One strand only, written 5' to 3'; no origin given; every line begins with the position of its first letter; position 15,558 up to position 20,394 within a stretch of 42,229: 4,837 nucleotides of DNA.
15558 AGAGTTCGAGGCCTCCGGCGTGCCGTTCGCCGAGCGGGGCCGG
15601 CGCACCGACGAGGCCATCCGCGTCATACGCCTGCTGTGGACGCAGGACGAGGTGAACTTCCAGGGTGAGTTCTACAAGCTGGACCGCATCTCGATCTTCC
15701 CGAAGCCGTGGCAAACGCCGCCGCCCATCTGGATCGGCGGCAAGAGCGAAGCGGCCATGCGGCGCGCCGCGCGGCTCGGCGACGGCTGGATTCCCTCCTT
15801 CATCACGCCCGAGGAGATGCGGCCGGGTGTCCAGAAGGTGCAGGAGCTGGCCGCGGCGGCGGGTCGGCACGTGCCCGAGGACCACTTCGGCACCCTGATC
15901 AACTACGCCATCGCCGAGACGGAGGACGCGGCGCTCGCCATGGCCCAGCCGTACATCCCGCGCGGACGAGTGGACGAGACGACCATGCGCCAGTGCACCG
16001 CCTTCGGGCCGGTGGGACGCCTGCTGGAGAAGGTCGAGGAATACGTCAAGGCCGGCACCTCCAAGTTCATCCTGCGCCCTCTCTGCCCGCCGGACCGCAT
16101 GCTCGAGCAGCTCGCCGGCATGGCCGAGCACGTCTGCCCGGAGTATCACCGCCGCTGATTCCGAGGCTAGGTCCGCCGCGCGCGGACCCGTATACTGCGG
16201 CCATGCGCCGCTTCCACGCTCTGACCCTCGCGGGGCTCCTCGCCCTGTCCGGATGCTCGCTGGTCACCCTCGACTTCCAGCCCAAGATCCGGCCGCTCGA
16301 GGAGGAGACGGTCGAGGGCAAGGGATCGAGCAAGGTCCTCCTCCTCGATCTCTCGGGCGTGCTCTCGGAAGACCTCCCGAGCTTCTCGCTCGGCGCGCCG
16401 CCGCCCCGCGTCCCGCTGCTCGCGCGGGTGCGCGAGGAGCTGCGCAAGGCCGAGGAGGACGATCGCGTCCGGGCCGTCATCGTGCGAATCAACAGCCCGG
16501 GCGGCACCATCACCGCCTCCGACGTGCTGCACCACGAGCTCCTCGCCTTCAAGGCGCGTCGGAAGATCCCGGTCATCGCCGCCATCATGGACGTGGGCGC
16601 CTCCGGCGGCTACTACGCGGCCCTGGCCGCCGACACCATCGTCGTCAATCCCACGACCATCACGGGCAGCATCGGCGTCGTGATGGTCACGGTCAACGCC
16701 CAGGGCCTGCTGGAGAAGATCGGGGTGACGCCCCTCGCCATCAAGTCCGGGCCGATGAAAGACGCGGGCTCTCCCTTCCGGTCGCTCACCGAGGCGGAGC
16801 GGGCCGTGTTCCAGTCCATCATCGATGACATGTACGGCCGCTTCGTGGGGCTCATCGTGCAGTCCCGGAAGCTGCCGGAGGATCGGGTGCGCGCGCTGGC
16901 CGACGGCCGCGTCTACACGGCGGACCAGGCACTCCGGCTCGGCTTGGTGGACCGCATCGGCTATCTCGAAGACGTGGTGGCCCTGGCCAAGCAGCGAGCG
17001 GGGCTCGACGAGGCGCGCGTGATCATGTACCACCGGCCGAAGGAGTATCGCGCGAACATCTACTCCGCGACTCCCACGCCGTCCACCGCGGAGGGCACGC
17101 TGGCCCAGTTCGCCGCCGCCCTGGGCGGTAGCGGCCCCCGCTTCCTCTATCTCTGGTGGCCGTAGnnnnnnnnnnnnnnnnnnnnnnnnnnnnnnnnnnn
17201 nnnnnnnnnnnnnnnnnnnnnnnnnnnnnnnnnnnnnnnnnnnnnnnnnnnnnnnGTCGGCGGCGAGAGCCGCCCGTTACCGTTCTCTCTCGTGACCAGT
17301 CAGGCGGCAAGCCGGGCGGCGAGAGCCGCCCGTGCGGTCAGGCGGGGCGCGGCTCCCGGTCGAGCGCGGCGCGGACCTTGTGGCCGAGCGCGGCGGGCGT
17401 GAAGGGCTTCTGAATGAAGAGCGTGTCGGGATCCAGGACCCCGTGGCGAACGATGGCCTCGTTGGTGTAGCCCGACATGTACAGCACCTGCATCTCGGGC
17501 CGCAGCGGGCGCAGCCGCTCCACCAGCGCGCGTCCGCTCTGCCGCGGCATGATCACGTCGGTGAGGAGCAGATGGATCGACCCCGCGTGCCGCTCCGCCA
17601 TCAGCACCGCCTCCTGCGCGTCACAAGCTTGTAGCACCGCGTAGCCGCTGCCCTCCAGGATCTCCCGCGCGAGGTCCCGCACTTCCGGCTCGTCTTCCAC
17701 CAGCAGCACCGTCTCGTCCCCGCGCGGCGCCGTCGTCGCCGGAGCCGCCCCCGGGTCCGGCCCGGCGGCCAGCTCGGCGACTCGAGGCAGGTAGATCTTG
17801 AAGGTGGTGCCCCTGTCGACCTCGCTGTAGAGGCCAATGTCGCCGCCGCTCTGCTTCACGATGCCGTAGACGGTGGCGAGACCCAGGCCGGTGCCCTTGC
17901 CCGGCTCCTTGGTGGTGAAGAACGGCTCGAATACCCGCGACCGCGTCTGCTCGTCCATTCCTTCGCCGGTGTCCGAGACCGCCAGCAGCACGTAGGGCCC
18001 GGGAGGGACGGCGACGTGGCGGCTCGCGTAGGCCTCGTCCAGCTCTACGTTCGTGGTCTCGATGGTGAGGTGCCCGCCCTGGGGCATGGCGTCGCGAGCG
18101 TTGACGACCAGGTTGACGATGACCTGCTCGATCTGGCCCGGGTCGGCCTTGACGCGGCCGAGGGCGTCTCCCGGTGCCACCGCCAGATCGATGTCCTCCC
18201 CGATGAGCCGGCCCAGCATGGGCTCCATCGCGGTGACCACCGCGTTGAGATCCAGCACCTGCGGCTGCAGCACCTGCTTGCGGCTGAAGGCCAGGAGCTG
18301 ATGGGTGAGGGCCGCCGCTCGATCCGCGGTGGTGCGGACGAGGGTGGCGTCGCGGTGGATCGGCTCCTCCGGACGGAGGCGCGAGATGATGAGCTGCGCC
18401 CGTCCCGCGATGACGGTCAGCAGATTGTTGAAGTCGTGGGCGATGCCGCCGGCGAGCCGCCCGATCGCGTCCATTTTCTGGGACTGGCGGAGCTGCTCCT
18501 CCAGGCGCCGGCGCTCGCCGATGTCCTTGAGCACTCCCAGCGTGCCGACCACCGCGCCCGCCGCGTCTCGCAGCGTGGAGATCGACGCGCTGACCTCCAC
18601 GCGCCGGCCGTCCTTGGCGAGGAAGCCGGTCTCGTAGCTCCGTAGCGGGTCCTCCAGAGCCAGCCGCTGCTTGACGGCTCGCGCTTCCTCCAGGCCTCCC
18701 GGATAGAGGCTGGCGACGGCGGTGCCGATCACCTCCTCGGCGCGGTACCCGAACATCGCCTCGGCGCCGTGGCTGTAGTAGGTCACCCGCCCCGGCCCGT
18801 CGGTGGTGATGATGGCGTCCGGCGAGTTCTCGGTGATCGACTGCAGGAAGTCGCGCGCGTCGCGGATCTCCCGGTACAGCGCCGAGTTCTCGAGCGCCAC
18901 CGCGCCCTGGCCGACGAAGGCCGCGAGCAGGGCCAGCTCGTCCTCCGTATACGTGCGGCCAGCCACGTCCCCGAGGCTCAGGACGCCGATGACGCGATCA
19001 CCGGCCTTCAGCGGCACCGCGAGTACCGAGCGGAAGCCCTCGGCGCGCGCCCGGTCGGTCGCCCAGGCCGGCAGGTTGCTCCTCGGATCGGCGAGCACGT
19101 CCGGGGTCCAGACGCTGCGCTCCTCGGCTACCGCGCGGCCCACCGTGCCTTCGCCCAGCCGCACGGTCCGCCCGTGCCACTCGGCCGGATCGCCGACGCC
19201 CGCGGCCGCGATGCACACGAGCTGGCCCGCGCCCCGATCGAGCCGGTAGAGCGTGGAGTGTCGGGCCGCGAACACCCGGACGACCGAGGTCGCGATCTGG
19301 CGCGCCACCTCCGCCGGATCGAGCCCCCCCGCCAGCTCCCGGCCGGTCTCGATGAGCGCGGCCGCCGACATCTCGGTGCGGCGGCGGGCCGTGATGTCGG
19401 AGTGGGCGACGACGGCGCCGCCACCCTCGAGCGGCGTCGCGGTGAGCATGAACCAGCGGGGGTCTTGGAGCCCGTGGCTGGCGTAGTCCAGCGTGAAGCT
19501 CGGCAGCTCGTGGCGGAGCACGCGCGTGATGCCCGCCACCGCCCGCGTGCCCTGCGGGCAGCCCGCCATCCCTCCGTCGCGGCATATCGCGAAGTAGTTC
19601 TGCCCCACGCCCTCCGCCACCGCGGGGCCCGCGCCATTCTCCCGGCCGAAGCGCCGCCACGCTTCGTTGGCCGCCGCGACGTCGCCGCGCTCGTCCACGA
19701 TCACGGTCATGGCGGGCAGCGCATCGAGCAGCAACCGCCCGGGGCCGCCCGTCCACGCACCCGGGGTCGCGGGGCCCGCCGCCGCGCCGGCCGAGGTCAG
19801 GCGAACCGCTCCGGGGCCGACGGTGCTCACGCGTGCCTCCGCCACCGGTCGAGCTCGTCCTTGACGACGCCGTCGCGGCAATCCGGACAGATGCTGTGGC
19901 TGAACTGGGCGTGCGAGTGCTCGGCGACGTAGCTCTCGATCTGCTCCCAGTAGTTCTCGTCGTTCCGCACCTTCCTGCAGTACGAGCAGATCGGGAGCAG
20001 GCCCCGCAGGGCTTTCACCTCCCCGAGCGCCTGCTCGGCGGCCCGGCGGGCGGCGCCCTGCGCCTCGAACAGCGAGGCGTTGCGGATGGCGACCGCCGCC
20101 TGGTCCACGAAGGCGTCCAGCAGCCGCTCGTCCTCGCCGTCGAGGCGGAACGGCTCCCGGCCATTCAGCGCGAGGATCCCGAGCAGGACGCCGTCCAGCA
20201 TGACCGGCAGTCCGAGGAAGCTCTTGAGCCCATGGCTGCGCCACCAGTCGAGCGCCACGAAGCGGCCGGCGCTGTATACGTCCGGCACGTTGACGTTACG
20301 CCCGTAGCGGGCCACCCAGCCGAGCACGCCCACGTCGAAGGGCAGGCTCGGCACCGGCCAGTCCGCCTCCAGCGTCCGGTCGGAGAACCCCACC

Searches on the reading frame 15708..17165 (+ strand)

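Call 33: search_protein_families(library=pfam, proteins=[window:15708-17165:+], max_evalue=0.001)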
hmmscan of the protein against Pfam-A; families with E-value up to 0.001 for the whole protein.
window:15708-17165:+ (485 aa): 3 families
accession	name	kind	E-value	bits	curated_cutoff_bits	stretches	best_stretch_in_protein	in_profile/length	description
PF01343.23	Peptidase_S49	-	2.8e-48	164.2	24.9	1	284-433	4-153/154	Peptidase family S49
PF25145.1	NfeD1b_N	-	5e-08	33.2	40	1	245-328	23-101/189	NfeD1b, N-terminal domain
PF01972.22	SDH_protease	-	0.00047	19.7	31.3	1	246-336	86-169/286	ClpP-like SDH-type serine proteinase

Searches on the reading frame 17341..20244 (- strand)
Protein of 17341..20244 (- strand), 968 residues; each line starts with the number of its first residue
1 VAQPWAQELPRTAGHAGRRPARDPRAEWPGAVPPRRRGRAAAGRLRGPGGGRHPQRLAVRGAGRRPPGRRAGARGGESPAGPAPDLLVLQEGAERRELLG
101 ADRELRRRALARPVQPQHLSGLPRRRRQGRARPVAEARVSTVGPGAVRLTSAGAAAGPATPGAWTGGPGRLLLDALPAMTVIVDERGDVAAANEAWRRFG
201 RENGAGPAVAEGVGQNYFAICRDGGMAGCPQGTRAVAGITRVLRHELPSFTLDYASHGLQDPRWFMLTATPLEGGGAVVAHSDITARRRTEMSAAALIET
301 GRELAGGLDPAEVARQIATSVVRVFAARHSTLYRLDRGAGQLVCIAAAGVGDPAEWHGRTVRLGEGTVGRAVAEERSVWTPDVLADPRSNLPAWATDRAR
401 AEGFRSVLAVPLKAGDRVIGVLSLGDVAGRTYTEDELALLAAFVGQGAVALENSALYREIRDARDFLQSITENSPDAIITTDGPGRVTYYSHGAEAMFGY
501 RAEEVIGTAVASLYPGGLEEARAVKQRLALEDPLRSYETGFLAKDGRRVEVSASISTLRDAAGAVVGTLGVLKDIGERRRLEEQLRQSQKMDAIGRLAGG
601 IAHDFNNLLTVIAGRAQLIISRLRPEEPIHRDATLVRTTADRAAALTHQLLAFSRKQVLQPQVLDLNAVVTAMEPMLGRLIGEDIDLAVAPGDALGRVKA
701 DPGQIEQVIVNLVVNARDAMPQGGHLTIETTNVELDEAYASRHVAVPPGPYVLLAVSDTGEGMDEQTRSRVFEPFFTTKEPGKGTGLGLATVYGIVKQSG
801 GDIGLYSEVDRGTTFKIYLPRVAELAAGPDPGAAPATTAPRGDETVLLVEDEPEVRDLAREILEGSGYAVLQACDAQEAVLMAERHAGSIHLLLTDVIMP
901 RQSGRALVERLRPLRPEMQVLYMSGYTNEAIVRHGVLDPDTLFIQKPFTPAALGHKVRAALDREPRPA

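Call 5: search_protein_families(library=pfam, proteins=[window:17341-20244:-], max_evalue=0.01)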
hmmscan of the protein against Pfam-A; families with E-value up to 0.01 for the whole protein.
window:17341-20244:- (968 aa): 12 families
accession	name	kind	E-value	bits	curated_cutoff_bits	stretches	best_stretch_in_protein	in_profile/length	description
PF08448.16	PAS_4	-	5.7e-24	84.9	23.1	2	472-580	2-110/110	PAS fold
PF02518.31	HATPase_c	-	3.5e-21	76.2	26.4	1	701-821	2-109/111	Histidine kinase-, DNA gyrase B-, and HSP90-like ATPase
PF00989.32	PAS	-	3.6e-20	72.5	22.6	1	466-575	2-113/113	PAS fold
PF13185.12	GAF_2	-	1.4e-19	71.1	28.6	1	308-452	2-136/136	GAF domain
PF00072.30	Response_reg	-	2.1e-17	63.7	30.2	1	846-957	1-110/111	Response regulator receiver domain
PF01590.32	GAF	-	3.9e-16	60.2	22.4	1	309-451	1-133/133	GAF domain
PF13426.13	PAS_9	-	9.1e-13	48.8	27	1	475-576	1-102/103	PAS domain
PF13492.12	GAF_3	-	2e-09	38.4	27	1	309-453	1-129/129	GAF domain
PF13188.13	PAS_8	-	2.1e-09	37.4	21.8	1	466-517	2-54/65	PAS domain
PF00512.31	HisKA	-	1.6e-06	28.5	26.9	1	595-657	3-64/66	His Kinase A (phospho-acceptor) domain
PF12860.13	PAS_7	-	0.00021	21.8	27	1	244-291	67-114/115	PAS fold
PF08447.18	PAS_3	-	0.00074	20.2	25.6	1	488-571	2-88/89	PAS fold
